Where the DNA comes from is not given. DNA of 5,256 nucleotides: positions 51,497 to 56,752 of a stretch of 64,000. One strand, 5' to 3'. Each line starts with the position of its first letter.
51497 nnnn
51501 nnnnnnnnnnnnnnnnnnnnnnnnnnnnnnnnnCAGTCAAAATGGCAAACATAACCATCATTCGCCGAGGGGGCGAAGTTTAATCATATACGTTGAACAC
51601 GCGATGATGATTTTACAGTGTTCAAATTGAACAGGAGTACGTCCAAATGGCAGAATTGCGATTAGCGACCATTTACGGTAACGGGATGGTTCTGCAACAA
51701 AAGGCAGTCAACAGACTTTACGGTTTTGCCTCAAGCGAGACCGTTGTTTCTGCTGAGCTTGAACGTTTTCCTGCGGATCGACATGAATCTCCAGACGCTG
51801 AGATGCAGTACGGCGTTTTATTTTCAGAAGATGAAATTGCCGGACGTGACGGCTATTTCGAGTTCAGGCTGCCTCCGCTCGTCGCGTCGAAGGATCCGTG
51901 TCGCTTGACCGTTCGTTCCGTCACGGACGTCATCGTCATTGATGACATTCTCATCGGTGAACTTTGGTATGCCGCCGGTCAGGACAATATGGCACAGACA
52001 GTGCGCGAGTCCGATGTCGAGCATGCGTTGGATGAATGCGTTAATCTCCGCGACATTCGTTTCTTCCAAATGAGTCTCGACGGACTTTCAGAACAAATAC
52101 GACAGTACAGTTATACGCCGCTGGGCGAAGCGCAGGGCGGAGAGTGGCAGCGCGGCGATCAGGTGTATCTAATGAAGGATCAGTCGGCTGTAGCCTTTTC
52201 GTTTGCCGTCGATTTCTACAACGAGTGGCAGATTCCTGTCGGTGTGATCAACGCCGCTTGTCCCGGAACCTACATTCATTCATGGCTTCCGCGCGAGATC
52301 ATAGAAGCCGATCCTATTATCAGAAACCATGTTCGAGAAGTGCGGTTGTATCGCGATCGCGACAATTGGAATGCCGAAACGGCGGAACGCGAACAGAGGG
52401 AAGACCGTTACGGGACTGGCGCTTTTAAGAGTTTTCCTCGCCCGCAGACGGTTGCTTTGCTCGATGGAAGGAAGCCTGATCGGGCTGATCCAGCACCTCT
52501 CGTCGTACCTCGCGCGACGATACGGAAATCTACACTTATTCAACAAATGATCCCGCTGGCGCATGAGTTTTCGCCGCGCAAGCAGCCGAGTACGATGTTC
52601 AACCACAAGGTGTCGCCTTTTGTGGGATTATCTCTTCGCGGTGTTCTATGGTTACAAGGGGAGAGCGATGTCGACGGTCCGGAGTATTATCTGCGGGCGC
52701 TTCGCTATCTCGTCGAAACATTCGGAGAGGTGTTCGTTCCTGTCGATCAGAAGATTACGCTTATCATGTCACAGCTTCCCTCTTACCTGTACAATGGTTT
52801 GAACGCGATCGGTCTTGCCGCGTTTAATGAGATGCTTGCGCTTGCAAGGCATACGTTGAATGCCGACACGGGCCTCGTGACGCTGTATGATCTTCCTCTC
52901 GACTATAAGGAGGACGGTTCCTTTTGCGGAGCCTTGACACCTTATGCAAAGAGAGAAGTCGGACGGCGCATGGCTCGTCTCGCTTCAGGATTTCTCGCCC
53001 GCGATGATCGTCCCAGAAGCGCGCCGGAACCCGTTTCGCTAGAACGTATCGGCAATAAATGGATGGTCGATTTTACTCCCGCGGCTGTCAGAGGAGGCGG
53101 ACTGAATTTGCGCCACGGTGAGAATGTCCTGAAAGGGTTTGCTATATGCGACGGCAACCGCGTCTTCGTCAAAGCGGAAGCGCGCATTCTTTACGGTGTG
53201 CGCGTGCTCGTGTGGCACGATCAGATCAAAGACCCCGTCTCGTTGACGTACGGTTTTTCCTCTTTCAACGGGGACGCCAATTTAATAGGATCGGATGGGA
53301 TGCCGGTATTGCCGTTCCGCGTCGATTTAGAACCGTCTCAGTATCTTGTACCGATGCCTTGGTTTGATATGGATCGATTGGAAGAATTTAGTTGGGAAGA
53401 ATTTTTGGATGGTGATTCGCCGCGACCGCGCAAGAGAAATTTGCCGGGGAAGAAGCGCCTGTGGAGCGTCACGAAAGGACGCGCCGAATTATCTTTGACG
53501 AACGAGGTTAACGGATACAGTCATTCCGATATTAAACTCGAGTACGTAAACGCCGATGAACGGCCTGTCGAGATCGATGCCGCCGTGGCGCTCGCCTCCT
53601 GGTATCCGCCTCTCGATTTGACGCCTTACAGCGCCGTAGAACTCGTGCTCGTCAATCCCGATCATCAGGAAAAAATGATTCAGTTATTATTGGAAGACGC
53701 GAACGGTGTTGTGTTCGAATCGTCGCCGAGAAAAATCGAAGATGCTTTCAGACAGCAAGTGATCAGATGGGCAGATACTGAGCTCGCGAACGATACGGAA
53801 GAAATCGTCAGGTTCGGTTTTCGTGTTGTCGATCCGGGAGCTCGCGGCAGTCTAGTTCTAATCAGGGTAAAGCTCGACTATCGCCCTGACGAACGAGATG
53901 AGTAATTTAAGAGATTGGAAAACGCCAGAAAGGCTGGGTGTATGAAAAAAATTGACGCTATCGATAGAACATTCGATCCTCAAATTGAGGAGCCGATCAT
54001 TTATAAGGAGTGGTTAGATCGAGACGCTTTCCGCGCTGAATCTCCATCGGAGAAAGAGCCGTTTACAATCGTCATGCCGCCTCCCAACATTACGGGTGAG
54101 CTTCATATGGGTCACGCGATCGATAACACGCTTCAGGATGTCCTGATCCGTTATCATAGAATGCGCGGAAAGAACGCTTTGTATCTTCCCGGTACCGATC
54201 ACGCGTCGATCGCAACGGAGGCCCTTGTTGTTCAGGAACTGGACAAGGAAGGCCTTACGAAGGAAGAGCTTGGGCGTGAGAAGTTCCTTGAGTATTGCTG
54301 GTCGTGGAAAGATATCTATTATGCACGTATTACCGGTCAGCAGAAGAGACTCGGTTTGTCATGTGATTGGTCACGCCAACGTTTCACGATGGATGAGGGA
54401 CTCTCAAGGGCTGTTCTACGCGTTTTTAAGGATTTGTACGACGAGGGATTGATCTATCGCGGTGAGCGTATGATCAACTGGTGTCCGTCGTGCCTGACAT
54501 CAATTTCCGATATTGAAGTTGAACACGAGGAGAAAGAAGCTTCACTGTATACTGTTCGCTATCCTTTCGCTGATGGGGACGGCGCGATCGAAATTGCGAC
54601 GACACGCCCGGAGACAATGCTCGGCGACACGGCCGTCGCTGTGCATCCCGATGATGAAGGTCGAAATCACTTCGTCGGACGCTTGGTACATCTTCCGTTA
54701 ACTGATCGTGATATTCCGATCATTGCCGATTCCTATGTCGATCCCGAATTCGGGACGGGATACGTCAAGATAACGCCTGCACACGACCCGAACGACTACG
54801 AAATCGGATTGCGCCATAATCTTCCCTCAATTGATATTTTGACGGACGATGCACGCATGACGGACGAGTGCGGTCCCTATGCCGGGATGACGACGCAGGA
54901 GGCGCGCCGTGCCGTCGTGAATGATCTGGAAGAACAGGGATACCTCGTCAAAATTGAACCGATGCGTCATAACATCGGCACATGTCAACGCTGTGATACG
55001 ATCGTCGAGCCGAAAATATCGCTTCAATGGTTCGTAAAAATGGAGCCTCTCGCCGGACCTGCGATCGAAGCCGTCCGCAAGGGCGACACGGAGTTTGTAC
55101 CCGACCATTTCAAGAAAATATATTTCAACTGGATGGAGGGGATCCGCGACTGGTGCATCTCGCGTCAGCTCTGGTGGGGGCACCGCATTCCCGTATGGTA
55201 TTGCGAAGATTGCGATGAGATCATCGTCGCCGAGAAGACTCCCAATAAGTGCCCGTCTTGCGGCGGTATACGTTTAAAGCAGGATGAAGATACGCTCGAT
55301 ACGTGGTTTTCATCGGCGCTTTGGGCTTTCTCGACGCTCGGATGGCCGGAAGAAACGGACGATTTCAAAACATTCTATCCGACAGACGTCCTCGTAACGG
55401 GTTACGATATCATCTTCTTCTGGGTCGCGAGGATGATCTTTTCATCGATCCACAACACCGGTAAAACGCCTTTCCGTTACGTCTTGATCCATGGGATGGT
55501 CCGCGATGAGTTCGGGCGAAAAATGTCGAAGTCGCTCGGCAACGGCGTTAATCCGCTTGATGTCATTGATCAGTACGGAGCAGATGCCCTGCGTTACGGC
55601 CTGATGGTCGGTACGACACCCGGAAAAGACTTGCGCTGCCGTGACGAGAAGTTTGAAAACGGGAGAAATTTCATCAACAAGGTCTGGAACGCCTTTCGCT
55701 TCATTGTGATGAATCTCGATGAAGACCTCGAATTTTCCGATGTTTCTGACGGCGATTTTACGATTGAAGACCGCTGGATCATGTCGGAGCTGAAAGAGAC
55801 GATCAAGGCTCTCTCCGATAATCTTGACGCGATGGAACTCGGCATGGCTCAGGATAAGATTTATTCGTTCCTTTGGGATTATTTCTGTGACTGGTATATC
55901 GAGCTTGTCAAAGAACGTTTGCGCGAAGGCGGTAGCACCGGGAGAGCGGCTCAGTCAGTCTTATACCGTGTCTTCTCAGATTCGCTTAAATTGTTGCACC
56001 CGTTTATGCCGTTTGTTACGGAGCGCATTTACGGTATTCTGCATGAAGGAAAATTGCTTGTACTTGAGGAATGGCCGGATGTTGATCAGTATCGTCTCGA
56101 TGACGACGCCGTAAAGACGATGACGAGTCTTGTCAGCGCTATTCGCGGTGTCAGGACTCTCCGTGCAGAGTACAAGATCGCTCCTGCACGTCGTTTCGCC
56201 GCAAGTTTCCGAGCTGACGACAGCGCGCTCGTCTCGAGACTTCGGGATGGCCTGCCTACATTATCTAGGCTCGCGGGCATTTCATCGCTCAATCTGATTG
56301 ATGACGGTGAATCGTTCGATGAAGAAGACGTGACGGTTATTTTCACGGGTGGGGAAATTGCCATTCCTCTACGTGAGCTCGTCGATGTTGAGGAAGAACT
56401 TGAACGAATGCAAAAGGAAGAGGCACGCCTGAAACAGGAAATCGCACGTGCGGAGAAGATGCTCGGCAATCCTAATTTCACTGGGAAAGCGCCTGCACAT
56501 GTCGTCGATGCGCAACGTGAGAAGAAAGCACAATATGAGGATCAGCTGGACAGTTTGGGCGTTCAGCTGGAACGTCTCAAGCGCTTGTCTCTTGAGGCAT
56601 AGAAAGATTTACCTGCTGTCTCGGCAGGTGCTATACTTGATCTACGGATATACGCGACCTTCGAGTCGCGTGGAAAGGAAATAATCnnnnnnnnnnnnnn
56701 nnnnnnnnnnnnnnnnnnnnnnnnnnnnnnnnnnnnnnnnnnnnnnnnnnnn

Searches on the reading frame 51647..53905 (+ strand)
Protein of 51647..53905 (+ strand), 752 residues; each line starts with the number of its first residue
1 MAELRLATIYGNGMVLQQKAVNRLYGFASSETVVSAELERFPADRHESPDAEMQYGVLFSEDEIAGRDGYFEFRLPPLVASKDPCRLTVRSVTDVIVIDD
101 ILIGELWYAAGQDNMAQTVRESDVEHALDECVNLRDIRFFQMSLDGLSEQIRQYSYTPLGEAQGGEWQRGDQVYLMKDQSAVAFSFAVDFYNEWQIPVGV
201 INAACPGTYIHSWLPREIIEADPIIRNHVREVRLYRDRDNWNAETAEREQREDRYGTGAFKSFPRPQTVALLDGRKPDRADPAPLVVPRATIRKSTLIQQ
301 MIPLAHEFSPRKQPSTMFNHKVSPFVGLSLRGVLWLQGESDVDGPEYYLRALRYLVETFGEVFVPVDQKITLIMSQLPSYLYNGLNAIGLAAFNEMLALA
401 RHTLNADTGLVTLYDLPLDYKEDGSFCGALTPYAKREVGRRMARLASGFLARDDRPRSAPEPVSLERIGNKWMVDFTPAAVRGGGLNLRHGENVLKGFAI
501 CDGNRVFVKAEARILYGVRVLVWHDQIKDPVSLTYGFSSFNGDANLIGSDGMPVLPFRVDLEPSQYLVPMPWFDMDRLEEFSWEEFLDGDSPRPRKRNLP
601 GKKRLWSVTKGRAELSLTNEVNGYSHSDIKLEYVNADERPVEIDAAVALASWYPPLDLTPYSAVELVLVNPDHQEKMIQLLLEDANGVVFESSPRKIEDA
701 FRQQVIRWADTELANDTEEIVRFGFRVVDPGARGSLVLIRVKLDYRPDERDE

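Call 45: search_protein_families(library=pfam, proteins=[window:51647-53905:+], max_evalue=0.00001)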
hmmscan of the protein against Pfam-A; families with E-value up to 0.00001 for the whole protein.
window:51647-53905:+ (752 aa): 1 family
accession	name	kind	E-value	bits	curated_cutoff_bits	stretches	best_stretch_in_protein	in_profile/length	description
PF03629.24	SASA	-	9.8e-06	25.8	24.8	0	329-443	119-221/226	Carbohydrate esterase, sialic acid-specific acetylesterase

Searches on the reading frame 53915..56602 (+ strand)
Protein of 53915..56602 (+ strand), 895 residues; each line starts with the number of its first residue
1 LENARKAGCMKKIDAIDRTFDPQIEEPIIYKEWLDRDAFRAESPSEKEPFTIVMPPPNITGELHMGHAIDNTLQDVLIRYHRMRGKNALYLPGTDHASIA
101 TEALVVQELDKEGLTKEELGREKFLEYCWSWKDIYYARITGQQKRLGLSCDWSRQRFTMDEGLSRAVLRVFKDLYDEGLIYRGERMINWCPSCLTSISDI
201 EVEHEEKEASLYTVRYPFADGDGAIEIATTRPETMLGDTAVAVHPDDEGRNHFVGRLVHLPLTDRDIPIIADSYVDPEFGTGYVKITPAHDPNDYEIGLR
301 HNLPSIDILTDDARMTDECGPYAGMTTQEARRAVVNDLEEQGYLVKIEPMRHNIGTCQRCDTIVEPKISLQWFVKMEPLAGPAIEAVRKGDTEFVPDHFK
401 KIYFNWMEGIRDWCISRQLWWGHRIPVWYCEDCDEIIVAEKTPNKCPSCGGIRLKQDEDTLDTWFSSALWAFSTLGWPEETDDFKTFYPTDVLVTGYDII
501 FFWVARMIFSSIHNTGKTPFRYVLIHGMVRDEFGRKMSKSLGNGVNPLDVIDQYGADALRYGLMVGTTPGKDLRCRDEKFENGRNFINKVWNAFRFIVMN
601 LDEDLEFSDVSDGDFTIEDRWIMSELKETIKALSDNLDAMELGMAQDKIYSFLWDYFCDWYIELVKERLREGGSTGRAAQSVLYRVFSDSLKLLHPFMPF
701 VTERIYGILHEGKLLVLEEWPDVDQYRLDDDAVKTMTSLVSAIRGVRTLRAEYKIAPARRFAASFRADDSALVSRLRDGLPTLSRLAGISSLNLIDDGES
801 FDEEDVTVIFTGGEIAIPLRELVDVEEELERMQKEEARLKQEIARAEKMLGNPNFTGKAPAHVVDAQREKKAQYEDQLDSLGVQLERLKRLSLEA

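Call 45: search_protein_families(library=pfam, proteins=[window:53915-56602:+], max_evalue=0.00001)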
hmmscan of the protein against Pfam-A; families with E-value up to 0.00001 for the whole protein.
window:53915-56602:+ (895 aa): 6 families
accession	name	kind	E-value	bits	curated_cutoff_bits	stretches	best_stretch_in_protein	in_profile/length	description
PF00133.28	tRNA-synt_1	-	1.2e-143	479.3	22.7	1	29-574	2-412/414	tRNA synthetases class I (I, L, M and V)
PF08264.19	Anticodon_1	-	7.3e-36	123.7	25.1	1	619-758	1-141/148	Anticodon-binding domain of tRNA ligase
PF09334.17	tRNA-synt_1g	-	3.4e-25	89.1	20.1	2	346-585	158-376/391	tRNA synthetases class I (M)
PF10458.14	Val_tRNA-synt_C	-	1e-14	55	25.9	1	824-889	1-66/66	Valyl tRNA synthetase tRNA binding arm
PF13603.12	tRNA-synt_1_2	-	2.2e-09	37.5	25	1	253-313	84-144/185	Leucyl-tRNA synthetase, editing domain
PF01406.26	tRNA-synt_1e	-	1.5e-06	28.3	27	0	491-564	209-281/301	tRNA synthetases class I (C) catalytic domain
